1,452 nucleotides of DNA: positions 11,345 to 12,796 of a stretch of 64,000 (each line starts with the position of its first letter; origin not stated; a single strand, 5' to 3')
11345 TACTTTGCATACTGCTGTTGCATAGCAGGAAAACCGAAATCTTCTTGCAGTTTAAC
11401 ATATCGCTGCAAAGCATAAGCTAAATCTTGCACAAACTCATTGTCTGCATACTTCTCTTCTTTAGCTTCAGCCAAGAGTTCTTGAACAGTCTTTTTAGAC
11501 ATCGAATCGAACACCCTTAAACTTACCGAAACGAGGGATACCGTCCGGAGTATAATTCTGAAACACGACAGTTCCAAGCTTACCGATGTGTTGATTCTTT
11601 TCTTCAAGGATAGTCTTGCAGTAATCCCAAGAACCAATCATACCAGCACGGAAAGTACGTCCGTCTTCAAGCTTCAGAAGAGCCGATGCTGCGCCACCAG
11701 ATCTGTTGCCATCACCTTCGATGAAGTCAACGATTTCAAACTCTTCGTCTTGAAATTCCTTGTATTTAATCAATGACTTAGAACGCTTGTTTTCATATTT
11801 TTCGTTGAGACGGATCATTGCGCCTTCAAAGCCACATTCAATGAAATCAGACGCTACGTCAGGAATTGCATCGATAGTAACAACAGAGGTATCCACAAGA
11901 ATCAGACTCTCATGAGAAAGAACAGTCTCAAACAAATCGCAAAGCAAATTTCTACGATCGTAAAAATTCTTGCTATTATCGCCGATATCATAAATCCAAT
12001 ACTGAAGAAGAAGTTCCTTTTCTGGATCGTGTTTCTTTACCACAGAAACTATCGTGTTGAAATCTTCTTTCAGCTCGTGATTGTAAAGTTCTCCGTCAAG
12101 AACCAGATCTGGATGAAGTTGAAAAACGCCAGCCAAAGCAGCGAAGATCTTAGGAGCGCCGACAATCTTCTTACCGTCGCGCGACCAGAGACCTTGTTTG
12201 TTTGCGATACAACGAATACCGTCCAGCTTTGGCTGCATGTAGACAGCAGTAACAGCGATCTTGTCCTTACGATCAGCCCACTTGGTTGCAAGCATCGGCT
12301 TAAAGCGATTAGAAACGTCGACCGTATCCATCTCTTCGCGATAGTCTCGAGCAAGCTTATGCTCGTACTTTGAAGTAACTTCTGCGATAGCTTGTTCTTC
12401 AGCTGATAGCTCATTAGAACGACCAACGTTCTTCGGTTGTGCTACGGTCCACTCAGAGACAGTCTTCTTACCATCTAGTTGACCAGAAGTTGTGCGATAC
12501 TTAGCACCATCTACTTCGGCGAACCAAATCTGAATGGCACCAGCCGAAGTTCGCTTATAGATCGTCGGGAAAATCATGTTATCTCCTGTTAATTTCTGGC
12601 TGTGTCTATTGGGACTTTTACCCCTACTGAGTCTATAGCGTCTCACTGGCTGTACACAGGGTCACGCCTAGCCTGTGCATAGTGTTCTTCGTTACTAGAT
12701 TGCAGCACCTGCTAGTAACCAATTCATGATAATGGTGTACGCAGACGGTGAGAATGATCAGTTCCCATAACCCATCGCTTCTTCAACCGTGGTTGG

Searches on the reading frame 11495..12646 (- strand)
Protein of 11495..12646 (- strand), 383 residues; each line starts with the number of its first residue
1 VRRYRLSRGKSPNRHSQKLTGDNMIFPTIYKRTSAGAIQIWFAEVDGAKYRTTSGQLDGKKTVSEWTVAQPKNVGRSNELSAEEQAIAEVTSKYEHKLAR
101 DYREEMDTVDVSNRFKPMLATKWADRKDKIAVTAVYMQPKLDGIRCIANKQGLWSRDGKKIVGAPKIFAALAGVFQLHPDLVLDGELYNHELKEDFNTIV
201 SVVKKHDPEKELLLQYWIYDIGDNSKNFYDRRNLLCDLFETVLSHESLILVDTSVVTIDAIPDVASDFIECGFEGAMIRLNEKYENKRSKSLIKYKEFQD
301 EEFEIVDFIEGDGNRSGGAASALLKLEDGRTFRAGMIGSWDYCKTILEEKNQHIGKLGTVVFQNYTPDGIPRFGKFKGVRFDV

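Call 8: search_protein_families(library=phrogs, proteins=[window:11495-12646:-])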
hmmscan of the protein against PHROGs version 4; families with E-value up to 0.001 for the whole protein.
window:11495-12646:- (383 aa): 1 family
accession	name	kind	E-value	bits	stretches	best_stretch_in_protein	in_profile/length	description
phrog_114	-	DNA, RNA and nucleotide metabolism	8e-70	237.1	1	26-382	92-500/634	ATP-dependent DNA ligase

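Call 33: find_related_loci(query=window:11495-12577:-, collection=viral_contigs, flank=10000)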
Query window:11495-12577:- (360 aa) in viral_contigs; peptide patterns used: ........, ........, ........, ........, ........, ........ (x = any residue, [..] = any of these).
69 stretches matched a pattern; 63 encode a relative of the query (tblastn E <= 1e-3); 63 distinct loci.
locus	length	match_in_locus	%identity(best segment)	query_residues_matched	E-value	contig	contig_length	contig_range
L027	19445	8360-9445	59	2-357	4e-146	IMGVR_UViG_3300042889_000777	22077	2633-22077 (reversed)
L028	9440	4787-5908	56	2-357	2e-133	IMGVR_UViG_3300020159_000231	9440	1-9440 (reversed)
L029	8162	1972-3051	42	3-350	2e-79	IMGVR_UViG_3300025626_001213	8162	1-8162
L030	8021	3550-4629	41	3-350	1e-78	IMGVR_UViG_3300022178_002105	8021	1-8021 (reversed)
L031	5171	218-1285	42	3-350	9e-79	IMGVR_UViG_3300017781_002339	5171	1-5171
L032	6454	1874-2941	41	3-350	2e-78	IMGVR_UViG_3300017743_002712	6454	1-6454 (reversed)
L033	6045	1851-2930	41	3-350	4e-78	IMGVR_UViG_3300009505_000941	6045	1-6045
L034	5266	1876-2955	41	3-350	4e-78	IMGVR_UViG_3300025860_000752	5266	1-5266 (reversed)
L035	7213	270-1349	40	3-350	2e-77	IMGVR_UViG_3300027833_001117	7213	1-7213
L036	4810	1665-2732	41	3-350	1e-77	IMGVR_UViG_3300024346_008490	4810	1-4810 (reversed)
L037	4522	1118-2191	40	3-350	3e-77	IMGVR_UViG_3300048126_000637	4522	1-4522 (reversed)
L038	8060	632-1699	40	3-350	4e-77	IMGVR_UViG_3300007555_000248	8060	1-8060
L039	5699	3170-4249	40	3-350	8e-77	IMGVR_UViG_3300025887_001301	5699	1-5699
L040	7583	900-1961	40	3-350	5e-74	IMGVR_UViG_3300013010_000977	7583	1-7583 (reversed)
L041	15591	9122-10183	40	3-350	7e-74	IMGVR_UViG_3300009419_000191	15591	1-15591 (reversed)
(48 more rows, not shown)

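Call 34: find_related_loci(query=window:11495-12577:-, collection=metagenome_contigs, flank=10000)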
Query window:11495-12577:- (360 aa) in metagenome_contigs; peptide patterns used: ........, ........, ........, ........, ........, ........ (x = any residue, [..] = any of these).
159 stretches matched a pattern; 108 encode a relative of the query (tblastn E <= 1e-3); the best 80 are kept; 80 distinct loci.
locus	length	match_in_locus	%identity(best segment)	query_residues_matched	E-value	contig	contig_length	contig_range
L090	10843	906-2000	58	3-360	4e-144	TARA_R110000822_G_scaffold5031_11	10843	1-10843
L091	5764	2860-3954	58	3-360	8e-145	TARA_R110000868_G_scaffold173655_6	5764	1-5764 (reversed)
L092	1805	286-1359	42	3-350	5e-84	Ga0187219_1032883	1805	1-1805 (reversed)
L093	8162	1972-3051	42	3-350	2e-79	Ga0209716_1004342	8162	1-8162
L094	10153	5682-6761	41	3-350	1e-78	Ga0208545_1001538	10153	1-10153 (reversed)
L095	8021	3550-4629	41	3-350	1e-78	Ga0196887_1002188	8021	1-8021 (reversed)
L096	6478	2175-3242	41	3-350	2e-78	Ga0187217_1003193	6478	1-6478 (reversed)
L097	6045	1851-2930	41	3-350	4e-78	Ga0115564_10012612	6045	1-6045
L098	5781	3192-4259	40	3-350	2e-77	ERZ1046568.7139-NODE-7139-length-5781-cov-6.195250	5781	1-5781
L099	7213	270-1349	40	3-350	2e-77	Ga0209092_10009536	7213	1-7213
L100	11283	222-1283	40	3-350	2e-77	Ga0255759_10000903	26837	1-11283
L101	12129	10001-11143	40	3-350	2e-77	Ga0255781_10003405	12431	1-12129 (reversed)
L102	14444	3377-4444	41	3-350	1e-77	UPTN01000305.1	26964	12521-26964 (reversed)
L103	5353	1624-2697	41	3-350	5e-77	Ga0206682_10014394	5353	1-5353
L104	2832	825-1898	40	3-350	2e-78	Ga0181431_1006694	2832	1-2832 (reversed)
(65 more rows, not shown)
